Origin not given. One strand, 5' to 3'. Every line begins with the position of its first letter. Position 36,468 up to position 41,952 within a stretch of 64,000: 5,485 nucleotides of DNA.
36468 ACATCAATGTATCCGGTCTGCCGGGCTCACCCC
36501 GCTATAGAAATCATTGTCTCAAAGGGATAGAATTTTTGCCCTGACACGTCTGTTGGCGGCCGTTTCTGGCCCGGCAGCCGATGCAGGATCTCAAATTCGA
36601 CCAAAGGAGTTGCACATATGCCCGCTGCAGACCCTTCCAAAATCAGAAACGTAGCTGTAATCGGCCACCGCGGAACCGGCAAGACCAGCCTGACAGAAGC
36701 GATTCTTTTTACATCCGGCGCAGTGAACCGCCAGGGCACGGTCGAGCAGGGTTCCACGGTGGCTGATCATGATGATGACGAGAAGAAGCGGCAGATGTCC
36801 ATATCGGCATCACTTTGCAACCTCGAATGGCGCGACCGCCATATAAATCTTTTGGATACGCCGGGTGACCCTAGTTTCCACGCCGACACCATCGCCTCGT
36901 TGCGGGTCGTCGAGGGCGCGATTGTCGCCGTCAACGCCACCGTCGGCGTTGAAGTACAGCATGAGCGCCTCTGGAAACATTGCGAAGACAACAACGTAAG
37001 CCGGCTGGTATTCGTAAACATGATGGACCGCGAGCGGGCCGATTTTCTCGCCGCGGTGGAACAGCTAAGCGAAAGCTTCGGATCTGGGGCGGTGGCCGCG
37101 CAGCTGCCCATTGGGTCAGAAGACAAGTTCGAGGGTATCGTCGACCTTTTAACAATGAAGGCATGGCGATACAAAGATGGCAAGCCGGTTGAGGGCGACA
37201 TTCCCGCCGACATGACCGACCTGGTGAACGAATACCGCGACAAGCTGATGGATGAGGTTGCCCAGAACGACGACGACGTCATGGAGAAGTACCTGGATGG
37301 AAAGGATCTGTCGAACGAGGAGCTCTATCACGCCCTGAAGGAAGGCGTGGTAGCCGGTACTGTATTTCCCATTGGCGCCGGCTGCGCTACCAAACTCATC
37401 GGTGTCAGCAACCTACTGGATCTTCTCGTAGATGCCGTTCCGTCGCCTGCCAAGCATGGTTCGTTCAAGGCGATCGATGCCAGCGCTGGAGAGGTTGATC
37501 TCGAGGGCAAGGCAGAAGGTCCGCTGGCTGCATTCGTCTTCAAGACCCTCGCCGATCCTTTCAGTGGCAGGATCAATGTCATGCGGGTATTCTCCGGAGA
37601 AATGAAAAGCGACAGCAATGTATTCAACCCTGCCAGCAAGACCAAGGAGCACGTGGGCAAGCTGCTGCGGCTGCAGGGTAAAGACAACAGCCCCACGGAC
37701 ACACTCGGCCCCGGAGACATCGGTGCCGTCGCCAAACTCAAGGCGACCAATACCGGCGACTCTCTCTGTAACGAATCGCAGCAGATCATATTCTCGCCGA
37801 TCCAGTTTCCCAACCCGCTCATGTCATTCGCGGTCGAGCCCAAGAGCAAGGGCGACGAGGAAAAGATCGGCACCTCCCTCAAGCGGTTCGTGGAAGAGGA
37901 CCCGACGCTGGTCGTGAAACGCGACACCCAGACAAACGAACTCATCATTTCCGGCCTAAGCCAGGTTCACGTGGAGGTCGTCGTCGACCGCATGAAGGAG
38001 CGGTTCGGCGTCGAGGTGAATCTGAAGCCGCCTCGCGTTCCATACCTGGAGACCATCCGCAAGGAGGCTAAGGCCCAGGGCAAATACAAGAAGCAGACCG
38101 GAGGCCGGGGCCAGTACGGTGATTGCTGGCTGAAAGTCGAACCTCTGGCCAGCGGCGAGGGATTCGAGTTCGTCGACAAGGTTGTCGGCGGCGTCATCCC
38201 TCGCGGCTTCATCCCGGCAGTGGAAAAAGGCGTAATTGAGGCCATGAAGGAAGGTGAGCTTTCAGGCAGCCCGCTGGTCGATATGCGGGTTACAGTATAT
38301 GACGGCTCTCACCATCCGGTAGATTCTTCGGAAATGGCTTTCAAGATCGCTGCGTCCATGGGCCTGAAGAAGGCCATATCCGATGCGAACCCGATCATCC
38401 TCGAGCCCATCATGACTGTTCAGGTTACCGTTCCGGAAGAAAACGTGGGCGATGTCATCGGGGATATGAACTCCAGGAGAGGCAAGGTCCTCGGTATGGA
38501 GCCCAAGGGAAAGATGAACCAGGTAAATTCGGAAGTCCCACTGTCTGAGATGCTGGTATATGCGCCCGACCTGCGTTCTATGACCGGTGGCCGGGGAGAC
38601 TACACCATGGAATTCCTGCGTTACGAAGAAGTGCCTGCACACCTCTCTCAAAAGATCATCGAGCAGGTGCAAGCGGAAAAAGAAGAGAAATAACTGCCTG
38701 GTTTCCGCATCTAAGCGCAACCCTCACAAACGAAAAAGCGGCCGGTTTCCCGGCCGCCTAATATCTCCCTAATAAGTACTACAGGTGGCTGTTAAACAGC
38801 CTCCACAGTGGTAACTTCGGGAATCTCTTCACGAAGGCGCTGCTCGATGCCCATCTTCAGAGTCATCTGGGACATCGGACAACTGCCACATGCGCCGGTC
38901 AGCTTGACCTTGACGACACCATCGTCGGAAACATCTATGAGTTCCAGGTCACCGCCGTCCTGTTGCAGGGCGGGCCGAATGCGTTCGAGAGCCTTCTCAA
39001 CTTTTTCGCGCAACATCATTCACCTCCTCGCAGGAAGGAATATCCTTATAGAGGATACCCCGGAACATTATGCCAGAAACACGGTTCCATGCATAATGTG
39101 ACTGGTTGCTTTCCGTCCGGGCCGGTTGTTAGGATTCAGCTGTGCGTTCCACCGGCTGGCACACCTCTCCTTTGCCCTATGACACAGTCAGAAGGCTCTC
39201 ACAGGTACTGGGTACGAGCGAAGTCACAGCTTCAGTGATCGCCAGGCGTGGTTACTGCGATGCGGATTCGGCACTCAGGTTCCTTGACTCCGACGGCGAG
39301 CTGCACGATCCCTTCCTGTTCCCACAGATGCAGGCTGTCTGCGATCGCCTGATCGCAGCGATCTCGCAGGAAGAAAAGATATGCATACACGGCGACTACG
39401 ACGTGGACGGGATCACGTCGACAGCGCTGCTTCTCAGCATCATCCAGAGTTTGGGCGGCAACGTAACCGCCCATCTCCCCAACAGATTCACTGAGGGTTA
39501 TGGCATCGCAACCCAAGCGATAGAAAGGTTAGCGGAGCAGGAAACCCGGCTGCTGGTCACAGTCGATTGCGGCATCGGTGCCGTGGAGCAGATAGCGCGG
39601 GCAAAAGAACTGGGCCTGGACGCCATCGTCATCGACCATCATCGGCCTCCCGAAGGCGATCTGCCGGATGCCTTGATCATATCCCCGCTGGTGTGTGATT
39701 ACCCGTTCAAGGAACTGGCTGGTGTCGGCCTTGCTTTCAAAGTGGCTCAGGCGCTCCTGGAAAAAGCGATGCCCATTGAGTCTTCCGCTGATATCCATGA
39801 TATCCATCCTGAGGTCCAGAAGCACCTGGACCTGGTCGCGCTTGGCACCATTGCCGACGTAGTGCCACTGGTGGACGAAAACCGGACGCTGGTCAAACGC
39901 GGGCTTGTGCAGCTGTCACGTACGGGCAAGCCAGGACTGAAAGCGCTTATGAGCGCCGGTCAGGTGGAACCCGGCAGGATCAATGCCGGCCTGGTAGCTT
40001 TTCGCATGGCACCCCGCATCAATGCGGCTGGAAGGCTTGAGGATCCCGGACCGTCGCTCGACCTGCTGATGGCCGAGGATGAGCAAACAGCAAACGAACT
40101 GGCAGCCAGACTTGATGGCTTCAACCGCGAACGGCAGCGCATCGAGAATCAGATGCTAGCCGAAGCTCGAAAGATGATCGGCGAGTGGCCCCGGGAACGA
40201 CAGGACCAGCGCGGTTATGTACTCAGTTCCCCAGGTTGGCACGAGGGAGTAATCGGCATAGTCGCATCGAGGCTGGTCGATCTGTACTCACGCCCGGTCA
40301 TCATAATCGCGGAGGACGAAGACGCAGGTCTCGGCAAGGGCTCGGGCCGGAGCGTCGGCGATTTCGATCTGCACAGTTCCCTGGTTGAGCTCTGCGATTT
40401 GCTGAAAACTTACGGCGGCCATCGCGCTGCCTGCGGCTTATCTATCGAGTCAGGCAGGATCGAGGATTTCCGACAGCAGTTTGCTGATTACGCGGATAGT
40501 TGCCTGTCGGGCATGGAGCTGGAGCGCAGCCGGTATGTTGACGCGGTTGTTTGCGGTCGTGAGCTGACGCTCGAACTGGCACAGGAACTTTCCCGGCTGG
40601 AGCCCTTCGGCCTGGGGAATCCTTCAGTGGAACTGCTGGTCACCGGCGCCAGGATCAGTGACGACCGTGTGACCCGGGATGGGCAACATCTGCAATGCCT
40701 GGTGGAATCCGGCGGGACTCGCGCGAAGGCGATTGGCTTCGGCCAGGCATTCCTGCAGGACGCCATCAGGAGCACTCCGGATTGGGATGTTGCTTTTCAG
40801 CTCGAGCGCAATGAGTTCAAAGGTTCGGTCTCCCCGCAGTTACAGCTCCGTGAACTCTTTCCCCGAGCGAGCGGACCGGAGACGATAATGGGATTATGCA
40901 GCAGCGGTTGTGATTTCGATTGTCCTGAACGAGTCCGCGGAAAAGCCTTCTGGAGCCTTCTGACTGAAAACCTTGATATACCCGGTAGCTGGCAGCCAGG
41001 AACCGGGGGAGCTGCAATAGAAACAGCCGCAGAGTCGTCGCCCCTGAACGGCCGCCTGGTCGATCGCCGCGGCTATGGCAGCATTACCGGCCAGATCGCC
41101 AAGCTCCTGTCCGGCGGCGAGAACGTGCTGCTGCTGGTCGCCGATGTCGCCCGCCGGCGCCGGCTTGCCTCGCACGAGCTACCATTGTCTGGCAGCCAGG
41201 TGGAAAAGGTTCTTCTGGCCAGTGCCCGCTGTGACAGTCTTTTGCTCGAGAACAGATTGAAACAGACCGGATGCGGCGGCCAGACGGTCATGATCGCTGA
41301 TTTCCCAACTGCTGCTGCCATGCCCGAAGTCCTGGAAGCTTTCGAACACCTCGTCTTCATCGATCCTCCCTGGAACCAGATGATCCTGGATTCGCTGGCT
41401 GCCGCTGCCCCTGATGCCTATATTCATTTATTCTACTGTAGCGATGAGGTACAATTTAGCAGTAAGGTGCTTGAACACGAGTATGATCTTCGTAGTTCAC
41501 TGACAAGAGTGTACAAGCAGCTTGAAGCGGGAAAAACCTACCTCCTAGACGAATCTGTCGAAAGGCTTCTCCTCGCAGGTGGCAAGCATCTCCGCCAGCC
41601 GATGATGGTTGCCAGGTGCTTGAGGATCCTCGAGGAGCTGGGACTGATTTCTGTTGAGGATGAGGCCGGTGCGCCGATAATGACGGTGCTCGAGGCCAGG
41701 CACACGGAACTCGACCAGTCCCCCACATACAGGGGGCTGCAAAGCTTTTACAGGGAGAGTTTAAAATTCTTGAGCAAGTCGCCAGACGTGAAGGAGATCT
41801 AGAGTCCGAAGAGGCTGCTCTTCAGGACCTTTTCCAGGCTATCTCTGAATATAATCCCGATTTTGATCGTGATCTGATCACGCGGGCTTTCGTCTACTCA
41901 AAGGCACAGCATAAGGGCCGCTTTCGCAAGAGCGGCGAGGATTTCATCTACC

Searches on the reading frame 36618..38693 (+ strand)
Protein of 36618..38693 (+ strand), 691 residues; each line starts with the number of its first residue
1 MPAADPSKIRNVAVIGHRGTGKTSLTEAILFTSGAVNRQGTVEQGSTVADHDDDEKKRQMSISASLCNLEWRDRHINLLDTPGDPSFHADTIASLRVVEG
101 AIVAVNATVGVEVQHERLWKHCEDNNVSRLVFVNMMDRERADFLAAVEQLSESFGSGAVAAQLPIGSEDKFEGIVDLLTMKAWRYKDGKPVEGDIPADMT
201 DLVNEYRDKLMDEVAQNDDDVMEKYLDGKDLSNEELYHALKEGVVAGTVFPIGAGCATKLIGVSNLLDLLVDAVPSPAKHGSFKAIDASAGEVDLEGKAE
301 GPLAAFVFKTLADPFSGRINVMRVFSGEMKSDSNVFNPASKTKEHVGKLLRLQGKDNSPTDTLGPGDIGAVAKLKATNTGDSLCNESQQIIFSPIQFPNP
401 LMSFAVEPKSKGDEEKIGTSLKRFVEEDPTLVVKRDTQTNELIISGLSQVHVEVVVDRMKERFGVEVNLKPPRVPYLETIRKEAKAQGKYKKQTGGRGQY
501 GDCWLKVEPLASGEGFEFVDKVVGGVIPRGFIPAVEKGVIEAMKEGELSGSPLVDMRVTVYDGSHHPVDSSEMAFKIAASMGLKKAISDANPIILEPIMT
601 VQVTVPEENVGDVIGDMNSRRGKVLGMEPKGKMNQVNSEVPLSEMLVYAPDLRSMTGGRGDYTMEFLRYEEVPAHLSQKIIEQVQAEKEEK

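Call 43: search_protein_families(library=pfam, proteins=[window:36618-38693:+], max_evalue=0.00001)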
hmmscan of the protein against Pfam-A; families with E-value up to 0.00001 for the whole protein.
window:36618-38693:+ (691 aa): 6 families
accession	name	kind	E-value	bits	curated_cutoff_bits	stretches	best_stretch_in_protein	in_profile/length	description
PF03764.24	EFG_IV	-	2e-43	147.5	24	1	472-591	1-121/121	Elongation factor G, domain IV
PF00009.33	GTP_EFTU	-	3.5e-42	144.6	26.5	1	8-276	2-188/188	Elongation factor Tu GTP binding domain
PF14492.12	EFG_III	-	8.1e-29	99.9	27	1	397-470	1-74/75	Elongation Factor G, domain III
PF00679.30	EFG_C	-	6.2e-27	93.9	27.9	1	594-679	2-88/89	Elongation factor G C-terminus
PF22042.2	EF-G_D2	-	3.1e-16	59.7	27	1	303-385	2-83/84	Elongation factor G domain 2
PF03144.31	GTP_EFTU_D2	-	8.9e-08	32.9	30.3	1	317-384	1-73/73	Elongation factor Tu domain 2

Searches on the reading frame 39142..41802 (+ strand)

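Call 44: search_protein_families(library=pfam, proteins=[window:39142-41802:+], max_evalue=0.00001)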
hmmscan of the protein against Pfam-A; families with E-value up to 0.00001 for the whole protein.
window:39142-41802:+ (886 aa): 3 families
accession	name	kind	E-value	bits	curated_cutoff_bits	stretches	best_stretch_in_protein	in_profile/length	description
PF01368.27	DHH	-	1.3e-22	80.8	28.1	1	79-214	1-104/125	DHH family, N-terminal domain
PF17768.7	RecJ_OB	-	1.2e-20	74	27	1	466-570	1-106/107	RecJ OB domain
PF02272.25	DHHA1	-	2.5e-13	50.8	25.9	1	362-450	8-99/102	DHHA1 domain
